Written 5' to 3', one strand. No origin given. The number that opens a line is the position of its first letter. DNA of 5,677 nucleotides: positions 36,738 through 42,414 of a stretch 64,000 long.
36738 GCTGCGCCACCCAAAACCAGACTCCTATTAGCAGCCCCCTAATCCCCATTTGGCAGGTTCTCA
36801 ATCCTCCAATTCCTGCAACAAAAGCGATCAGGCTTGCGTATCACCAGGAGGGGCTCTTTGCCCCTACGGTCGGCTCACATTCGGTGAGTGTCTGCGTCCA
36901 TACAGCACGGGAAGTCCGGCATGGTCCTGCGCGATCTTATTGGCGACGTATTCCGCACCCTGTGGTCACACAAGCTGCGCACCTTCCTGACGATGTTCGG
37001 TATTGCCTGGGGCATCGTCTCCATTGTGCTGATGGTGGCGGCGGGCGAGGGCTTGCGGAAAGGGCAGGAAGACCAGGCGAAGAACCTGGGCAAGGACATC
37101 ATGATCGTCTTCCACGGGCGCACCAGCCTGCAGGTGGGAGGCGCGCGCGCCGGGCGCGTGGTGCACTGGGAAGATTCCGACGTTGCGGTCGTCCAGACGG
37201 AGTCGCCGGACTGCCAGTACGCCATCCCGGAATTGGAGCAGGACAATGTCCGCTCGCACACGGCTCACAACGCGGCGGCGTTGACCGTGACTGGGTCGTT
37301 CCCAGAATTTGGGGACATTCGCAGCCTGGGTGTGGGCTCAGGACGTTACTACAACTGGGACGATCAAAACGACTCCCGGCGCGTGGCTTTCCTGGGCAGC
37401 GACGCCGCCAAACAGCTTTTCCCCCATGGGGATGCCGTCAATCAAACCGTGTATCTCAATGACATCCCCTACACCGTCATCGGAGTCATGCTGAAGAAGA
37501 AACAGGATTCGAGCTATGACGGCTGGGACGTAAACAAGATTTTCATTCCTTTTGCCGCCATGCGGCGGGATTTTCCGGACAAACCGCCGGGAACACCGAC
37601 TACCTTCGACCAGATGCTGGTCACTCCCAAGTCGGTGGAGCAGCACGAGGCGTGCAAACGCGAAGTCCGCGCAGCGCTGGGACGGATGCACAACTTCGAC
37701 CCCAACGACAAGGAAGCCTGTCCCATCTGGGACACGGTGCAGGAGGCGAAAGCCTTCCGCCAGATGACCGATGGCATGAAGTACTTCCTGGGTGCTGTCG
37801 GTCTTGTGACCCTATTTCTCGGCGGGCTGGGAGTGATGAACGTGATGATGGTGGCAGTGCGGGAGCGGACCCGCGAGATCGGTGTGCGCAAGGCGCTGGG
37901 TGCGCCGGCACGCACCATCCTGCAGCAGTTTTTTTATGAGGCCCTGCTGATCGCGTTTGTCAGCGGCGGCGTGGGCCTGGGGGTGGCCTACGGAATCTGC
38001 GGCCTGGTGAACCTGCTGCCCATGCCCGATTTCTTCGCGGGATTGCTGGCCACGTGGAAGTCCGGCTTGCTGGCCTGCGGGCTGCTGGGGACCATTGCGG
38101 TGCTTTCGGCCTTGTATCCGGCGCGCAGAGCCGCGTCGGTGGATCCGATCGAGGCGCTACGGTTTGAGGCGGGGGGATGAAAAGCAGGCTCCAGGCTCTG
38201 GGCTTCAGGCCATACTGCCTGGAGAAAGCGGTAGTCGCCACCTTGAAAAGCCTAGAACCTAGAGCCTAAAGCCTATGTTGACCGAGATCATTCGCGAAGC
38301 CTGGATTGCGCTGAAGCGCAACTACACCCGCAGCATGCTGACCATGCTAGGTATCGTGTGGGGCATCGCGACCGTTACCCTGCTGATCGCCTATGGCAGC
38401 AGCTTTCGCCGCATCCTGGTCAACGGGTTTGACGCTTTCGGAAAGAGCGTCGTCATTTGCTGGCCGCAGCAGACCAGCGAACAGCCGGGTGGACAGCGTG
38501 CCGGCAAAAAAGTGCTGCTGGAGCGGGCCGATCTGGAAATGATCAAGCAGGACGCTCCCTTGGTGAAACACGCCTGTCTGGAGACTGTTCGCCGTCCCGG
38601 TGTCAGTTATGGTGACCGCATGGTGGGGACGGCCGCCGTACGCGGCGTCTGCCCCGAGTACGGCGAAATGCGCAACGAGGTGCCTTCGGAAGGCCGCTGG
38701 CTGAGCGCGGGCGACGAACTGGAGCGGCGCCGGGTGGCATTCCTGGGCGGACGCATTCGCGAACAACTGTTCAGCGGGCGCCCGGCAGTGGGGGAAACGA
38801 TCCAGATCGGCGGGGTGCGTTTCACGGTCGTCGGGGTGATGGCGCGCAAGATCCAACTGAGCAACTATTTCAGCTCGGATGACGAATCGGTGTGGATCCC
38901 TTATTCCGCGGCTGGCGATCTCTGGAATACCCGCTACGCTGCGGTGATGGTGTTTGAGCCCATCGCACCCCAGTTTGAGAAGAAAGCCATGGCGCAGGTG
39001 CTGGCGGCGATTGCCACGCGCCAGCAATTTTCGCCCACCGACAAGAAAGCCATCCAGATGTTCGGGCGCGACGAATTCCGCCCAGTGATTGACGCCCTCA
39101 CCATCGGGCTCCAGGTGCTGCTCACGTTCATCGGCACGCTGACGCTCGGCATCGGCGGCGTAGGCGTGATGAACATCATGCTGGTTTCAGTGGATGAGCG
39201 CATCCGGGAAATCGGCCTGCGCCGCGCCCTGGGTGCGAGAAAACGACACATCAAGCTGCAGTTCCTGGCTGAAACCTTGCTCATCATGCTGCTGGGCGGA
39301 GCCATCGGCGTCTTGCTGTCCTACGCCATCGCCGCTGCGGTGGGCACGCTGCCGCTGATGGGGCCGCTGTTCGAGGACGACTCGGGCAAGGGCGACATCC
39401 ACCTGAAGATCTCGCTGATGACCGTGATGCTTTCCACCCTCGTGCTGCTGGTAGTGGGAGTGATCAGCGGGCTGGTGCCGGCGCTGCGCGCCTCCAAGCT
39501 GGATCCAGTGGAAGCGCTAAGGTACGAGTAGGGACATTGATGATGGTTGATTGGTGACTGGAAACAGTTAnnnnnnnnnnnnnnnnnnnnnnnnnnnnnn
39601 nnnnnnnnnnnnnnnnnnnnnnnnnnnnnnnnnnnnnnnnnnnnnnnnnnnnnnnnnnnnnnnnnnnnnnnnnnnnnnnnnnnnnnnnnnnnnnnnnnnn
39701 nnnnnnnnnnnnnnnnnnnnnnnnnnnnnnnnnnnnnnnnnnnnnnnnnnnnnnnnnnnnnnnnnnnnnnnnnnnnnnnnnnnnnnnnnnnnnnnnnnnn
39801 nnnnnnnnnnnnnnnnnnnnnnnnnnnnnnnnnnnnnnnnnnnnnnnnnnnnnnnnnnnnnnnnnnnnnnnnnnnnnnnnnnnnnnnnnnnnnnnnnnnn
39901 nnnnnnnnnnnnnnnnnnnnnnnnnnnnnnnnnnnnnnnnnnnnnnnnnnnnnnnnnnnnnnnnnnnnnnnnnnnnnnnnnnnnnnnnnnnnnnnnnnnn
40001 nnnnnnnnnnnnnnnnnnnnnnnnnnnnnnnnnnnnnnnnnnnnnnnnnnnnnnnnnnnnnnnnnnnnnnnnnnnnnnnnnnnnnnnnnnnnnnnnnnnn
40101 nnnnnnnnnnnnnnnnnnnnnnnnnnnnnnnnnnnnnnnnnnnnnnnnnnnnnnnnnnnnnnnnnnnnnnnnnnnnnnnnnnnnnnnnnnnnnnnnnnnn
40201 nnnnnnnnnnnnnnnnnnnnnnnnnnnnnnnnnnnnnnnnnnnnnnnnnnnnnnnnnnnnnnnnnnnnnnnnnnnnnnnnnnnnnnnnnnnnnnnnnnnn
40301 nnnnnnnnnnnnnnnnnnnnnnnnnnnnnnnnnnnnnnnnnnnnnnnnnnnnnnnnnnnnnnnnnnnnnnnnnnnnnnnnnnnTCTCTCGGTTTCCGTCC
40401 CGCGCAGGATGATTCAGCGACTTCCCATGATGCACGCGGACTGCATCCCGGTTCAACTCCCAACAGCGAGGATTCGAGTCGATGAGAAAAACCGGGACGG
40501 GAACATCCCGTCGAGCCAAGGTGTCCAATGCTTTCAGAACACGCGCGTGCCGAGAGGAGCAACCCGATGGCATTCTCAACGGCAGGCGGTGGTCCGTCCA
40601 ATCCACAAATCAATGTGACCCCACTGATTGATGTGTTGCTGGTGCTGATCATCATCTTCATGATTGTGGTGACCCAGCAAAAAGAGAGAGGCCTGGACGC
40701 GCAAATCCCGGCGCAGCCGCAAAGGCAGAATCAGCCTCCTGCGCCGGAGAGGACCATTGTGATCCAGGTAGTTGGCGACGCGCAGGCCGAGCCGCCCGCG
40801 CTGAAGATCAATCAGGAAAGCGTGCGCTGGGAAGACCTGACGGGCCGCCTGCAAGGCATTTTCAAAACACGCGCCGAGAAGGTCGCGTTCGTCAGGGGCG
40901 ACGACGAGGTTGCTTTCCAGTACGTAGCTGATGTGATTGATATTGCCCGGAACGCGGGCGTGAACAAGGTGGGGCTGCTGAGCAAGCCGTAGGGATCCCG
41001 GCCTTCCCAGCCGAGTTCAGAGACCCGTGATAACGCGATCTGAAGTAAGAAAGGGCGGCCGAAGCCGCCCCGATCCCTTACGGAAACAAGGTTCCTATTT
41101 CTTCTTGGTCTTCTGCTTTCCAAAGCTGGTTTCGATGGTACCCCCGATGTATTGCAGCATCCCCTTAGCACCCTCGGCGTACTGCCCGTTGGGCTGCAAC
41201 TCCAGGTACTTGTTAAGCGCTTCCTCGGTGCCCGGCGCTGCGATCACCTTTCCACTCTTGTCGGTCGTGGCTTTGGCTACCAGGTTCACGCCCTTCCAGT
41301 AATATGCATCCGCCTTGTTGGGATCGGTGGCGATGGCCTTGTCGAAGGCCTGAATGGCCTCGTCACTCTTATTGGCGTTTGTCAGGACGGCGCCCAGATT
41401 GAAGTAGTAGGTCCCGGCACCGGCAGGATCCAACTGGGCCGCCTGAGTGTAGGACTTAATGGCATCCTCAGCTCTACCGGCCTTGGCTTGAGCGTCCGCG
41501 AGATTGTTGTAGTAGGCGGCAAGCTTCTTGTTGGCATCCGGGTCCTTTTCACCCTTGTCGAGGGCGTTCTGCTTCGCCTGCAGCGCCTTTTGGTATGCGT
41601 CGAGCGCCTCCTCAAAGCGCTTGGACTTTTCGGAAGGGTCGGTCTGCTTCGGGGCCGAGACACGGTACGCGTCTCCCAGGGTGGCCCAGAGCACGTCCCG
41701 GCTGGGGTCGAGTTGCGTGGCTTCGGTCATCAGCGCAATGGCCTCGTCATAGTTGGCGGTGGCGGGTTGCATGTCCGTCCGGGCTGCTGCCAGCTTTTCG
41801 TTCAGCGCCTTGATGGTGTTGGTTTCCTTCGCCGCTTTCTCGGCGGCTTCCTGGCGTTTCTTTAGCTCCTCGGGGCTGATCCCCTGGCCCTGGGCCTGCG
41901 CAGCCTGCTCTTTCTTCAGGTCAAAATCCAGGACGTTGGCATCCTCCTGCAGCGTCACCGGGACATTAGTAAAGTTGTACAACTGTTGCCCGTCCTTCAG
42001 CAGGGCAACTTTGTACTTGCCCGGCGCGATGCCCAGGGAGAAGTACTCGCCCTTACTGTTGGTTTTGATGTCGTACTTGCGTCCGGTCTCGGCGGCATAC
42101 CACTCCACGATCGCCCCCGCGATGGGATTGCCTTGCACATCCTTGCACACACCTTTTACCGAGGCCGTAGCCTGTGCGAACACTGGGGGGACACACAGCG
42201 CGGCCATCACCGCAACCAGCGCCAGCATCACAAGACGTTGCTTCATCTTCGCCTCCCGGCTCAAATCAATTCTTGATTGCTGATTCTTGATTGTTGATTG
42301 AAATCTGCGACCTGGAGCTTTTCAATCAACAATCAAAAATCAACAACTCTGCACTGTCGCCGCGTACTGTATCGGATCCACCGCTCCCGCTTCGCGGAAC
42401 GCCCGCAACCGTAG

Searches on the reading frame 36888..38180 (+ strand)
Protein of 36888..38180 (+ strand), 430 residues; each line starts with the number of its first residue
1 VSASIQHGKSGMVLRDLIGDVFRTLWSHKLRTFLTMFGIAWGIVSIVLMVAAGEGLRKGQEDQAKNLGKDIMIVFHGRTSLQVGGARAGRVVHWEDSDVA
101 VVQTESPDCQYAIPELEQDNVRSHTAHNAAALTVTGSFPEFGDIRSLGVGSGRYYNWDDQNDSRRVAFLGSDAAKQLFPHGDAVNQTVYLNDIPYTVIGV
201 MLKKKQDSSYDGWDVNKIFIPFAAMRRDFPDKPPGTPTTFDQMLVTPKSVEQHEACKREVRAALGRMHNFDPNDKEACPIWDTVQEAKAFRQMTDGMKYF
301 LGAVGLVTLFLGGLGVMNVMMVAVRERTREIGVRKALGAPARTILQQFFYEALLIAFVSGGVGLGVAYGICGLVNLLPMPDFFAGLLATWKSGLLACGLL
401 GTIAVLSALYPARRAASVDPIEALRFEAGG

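Call 71: search_protein_families(library=pfam, proteins=[window:36888-38180:+], max_evalue=0.00001)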
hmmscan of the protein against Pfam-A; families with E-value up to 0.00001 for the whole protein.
window:36888-38180:+ (430 aa): 2 families
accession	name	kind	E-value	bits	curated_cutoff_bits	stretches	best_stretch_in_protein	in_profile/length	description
PF12704.14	MacB_PCD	-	2.1e-35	123.3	27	1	32-262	1-206/207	MacB-like periplasmic core domain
PF02687.27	FtsX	-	2.3e-19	70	25.5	1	303-419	2-119/120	FtsX-like permease C-terminal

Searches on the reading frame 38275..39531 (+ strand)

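Call 71: search_protein_families(library=pfam, proteins=[window:38275-39531:+], max_evalue=0.00001)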
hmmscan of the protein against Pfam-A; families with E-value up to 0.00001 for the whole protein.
window:38275-39531:+ (418 aa): 2 families
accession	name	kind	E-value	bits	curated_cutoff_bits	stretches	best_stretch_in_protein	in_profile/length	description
PF12704.14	MacB_PCD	-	2.6e-33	116.5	27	1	20-222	1-187/207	MacB-like periplasmic core domain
PF02687.27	FtsX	-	2.3e-22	79.7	25.5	1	285-411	2-120/120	FtsX-like permease C-terminal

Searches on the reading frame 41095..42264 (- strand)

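Call 71: search_protein_families(library=pfam, proteins=[window:41095-42264:-], max_evalue=0.00001)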
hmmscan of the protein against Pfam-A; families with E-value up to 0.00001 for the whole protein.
window:41095-42264:- (389 aa): 11 families
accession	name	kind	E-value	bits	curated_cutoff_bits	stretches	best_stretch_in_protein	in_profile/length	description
PF00515.34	TPR_1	-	1.2e-15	57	27.8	1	287-316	4-33/34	Tetratricopeptide repeat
PF13414.12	TPR_11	-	2.7e-14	53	26.8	1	298-325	8-35/42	TPR repeat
PF07719.23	TPR_2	-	2.7e-14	52.5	27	0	286-316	3-33/34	Tetratricopeptide repeat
PF13620.12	CarboxypepD_reg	-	1.1e-11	45.4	32.3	1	35-117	1-82/82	Carboxypeptidase regulatory-like domain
PF13431.12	TPR_17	-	4.7e-11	42.5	24.4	0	306-325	1-20/34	Tetratricopeptide repeat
PF13181.12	TPR_8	-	1.9e-10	40.5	25.7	0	286-316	3-33/34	Tetratricopeptide repeat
PF13432.12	TPR_16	-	7.9e-10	39.4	32.7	1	254-316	2-63/65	Tetratricopeptide repeat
PF13176.12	TPR_7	-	7.9e-10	38.5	27.9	0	288-317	3-34/36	Tetratricopeptide repeat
PF13424.12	TPR_12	-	3.6e-09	37.1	30.1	1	249-313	3-74/77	Tetratricopeptide repeat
PF14559.12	TPR_19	-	1.5e-08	35.3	25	0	261-323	3-62/68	Tetratricopeptide repeat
PF13428.12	TPR_14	-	3.3e-08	33.9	23.5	0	289-324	6-41/44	Tetratricopeptide repeat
